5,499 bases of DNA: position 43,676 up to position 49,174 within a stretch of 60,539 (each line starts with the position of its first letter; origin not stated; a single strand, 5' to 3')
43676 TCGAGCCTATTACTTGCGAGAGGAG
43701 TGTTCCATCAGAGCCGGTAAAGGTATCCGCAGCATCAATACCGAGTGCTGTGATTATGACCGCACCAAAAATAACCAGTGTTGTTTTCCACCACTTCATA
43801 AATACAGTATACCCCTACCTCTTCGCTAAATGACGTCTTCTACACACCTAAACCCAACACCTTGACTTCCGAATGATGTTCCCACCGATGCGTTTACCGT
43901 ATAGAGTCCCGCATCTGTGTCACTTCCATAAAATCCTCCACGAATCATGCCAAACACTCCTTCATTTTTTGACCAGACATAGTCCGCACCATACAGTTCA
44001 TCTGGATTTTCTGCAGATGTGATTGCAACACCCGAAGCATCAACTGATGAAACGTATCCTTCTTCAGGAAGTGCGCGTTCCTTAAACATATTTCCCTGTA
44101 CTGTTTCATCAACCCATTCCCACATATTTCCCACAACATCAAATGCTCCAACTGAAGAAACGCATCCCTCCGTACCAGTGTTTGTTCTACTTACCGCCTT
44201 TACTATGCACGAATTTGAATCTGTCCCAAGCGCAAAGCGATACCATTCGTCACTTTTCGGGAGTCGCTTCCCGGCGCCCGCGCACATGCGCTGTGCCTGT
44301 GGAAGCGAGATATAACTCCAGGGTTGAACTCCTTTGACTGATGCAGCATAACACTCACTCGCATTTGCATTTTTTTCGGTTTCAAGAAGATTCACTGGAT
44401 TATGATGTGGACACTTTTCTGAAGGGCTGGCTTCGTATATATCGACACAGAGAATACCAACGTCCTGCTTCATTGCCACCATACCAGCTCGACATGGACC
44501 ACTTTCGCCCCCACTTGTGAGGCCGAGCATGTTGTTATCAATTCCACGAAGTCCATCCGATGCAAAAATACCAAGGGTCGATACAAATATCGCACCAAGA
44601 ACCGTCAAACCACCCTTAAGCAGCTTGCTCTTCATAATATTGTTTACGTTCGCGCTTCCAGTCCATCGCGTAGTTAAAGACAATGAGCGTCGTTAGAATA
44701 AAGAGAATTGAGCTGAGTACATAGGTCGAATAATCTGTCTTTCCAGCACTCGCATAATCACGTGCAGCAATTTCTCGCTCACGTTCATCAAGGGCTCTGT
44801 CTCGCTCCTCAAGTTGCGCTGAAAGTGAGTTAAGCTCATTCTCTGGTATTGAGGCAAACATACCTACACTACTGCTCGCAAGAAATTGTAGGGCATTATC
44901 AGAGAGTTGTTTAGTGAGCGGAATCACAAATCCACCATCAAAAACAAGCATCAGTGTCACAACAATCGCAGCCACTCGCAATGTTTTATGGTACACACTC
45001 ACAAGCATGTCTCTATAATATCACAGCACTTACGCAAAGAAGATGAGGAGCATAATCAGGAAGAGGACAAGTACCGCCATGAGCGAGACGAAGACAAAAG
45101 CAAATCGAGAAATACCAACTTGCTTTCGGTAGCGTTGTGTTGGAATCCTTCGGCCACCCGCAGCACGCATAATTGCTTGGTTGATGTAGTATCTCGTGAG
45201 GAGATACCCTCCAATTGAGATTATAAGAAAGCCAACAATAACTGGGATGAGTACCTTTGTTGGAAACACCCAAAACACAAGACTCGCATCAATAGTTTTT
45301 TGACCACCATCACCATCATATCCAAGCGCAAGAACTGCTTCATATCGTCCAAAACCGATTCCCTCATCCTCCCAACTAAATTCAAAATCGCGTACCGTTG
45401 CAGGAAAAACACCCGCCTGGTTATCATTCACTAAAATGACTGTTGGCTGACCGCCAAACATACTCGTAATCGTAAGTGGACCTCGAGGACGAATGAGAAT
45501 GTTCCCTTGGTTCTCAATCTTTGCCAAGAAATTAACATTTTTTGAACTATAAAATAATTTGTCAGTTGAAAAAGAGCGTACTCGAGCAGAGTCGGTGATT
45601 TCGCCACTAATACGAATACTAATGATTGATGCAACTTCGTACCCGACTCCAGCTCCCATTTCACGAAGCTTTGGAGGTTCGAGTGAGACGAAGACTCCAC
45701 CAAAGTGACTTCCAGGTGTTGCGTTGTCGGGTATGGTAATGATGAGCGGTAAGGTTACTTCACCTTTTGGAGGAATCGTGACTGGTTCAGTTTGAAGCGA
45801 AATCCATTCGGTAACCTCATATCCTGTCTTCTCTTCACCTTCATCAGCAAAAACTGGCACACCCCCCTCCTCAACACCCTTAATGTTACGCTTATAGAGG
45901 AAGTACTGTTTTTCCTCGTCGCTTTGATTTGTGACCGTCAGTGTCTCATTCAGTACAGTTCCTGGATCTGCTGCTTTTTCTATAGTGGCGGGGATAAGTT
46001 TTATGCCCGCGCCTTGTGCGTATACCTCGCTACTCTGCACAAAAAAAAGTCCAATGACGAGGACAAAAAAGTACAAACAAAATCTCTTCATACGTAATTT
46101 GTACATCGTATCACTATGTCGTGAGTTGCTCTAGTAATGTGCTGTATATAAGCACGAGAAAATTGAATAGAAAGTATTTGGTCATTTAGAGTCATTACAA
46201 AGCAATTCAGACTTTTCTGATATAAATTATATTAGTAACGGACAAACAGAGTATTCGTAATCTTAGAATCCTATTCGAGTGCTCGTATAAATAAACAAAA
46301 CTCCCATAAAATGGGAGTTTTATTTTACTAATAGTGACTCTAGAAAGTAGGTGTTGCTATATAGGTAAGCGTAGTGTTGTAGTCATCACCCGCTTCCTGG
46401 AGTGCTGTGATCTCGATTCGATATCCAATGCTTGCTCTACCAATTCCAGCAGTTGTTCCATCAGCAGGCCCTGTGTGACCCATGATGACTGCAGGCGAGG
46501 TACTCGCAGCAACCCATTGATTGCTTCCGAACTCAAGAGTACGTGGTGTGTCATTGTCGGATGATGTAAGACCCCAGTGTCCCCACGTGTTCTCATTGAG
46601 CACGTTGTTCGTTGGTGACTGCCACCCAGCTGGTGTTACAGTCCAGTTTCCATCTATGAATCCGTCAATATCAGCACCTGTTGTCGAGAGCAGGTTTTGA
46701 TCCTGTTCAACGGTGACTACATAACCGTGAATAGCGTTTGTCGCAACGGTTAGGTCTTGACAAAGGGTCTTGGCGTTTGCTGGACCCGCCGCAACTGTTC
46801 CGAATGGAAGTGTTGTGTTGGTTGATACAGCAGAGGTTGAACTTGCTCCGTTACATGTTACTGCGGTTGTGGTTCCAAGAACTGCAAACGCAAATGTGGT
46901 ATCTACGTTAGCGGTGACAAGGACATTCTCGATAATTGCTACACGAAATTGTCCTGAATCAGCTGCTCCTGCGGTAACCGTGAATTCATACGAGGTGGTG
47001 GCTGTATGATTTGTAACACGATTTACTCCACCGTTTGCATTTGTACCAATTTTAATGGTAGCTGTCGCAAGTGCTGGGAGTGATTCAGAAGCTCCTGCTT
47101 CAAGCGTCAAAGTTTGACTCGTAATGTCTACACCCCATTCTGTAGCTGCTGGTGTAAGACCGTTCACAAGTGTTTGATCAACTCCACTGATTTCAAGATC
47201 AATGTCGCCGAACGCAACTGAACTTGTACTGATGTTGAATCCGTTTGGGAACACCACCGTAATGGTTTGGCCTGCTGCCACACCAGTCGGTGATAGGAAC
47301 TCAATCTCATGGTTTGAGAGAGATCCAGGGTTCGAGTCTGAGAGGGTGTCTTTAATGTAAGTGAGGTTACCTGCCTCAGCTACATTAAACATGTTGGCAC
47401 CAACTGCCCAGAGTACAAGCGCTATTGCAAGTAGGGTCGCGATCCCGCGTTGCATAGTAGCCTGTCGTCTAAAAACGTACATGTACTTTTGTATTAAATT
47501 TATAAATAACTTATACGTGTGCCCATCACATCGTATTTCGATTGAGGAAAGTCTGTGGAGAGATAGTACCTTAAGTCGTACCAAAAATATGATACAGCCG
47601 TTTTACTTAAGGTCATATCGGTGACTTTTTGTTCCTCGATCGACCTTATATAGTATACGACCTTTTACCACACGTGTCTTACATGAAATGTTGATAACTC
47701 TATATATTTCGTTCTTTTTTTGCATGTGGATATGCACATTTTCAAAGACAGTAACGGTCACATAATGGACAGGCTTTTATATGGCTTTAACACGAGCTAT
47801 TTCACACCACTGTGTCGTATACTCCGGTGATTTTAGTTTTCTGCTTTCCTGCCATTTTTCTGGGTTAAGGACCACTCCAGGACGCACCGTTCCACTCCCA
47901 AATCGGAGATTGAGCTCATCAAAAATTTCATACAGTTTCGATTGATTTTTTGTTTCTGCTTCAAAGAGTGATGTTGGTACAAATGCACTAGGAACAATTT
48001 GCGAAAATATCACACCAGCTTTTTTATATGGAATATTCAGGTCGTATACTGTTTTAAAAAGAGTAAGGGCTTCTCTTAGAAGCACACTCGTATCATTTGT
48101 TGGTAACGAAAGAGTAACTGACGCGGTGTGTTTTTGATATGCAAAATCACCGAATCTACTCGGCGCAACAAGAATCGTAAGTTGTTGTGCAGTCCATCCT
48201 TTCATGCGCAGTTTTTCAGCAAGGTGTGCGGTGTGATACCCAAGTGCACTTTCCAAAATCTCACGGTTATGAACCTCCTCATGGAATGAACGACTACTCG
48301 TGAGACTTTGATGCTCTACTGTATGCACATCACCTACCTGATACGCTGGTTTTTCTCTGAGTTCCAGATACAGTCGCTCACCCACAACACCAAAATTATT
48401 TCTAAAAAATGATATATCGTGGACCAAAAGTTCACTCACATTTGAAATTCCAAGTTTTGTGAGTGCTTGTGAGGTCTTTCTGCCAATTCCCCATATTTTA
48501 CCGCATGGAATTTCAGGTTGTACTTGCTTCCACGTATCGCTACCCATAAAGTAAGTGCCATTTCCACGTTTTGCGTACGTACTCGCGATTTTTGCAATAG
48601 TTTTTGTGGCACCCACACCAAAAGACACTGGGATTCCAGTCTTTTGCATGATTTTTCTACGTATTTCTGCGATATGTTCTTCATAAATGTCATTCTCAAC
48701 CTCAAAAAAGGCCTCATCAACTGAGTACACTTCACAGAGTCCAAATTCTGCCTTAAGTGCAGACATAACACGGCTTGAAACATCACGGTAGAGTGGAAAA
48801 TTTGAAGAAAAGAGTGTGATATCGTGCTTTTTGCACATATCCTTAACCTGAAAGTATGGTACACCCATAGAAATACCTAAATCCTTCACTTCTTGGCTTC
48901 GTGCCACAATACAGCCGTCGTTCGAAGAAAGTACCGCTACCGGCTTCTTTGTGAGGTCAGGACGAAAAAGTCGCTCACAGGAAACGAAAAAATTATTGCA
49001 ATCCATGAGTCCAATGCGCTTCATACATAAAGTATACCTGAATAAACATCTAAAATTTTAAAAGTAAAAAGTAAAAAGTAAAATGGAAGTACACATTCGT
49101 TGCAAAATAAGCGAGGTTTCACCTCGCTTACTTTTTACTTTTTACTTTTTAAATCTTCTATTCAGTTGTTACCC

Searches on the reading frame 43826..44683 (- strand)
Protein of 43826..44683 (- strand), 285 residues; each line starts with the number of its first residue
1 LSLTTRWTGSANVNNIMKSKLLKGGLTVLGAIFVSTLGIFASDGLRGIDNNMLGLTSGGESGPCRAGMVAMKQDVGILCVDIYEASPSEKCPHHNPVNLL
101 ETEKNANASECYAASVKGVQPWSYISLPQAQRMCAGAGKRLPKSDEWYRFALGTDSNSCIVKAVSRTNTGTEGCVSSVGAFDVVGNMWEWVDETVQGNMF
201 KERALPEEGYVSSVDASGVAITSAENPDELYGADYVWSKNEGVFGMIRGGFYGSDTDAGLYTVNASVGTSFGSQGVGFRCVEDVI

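Call 7: search_protein_families(library=pfam, proteins=[window:43826-44683:-], max_evalue=0.001)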
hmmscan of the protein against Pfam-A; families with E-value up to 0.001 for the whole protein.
window:43826-44683:- (285 aa): 1 family
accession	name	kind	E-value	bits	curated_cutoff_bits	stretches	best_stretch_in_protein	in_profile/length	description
PF03781.23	FGE-sulfatase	-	4.7e-08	33.4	23.3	1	176-281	174-254/255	Sulfatase-modifying factor enzyme 1-like domain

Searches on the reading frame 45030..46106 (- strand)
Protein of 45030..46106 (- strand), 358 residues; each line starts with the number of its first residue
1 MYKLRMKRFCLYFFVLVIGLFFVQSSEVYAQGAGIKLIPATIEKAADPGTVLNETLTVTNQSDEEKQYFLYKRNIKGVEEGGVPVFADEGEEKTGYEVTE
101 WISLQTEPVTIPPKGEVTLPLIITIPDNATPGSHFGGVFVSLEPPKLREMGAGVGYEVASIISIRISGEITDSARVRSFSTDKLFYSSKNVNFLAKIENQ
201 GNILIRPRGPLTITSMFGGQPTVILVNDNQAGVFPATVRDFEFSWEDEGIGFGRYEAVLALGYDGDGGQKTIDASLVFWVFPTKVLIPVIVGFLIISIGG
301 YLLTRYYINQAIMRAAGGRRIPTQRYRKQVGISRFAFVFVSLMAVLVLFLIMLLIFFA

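Call 7: search_protein_families(library=pfam, proteins=[window:45030-46106:-], max_evalue=0.001)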
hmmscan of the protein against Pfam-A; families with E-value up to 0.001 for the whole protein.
window:45030-46106:- (358 aa): 1 family
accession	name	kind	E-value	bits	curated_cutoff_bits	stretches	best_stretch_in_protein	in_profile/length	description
PF06030.18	WxLIP_PGBD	-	1.3e-05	25.6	27.3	1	48-140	25-119/121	WxL Interacting Protein, peptidoglycan binding domain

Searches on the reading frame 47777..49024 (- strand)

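Call 35: search_protein_families(library=pfam, proteins=[window:47777-49024:-], max_evalue=0.001)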
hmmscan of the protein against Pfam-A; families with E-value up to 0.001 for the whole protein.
window:47777-49024:- (415 aa): 4 families
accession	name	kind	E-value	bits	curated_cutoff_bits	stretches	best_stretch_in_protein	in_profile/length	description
PF00817.25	IMS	-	4.8e-35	121.1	23.2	1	8-148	2-147/148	impB/mucB/samB family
PF11799.13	IMS_C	-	1.3e-19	71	20.7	1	239-349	2-105/109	impB/mucB/samB family C-terminal domain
PF13438.11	DUF4113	-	1.6e-12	47.6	24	1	363-412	2-51/51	Domain of unknown function (DUF4113)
PF11798.14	IMS_HHH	-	2.3e-05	24.8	24.4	1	172-193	11-32/32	IMS family HHH motif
